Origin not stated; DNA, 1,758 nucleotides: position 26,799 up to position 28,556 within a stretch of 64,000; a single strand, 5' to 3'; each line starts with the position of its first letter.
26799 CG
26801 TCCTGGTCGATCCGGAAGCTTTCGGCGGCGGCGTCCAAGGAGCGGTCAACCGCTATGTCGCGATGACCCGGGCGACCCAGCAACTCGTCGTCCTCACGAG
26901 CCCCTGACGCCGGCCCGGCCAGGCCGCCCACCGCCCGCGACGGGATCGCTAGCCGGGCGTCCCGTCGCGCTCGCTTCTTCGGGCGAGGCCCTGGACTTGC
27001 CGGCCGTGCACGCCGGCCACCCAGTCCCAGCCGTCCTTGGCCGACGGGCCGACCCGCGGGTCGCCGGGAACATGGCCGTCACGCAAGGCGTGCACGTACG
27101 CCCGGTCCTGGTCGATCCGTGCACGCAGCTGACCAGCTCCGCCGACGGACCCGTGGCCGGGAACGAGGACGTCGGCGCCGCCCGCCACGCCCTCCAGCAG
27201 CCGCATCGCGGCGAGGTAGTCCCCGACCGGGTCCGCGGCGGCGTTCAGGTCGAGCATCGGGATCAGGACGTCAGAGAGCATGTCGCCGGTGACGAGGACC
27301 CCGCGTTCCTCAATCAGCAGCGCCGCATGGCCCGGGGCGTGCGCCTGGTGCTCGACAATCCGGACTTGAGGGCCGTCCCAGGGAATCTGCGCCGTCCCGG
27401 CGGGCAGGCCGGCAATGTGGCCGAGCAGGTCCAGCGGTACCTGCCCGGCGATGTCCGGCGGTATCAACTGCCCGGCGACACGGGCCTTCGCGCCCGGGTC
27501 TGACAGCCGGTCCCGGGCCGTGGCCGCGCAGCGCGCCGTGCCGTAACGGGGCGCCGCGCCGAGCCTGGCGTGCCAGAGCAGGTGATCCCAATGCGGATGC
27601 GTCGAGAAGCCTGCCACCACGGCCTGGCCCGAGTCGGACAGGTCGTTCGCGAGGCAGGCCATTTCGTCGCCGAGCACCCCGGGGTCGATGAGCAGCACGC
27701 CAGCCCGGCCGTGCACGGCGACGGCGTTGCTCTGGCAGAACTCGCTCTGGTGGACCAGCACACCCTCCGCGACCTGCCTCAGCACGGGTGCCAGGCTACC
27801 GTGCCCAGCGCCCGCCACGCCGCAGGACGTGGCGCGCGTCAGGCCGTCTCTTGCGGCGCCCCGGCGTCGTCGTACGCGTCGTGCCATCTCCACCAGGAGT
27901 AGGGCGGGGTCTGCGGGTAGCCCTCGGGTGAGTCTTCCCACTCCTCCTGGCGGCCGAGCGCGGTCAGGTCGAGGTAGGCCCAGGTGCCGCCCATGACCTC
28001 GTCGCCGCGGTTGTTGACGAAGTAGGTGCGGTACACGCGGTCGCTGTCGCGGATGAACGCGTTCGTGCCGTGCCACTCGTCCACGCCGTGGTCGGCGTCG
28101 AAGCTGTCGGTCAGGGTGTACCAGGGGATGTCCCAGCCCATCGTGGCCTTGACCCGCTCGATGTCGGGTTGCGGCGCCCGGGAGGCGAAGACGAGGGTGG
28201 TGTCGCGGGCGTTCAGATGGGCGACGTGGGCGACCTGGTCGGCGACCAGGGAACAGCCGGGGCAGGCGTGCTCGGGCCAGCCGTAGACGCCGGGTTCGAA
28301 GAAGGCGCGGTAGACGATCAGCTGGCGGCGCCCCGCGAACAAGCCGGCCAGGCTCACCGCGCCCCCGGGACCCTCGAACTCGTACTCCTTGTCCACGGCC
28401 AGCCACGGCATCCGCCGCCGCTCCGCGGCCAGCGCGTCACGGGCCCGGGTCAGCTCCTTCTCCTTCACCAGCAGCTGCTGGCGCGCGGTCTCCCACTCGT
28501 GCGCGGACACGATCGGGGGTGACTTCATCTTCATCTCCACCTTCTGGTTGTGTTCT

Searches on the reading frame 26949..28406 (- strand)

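Call 75: search_protein_families(library=pfam, proteins=[window:26949-28406:-], max_evalue=0.0001)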
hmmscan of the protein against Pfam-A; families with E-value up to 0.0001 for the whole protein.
window:26949-28406:- (485 aa): 1 family
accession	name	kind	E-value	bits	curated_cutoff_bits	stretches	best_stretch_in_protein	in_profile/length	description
PF00753.33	Lactamase_B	-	1.2e-16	61.7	22.7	1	223-418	3-196/196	Metallo-beta-lactamase superfamily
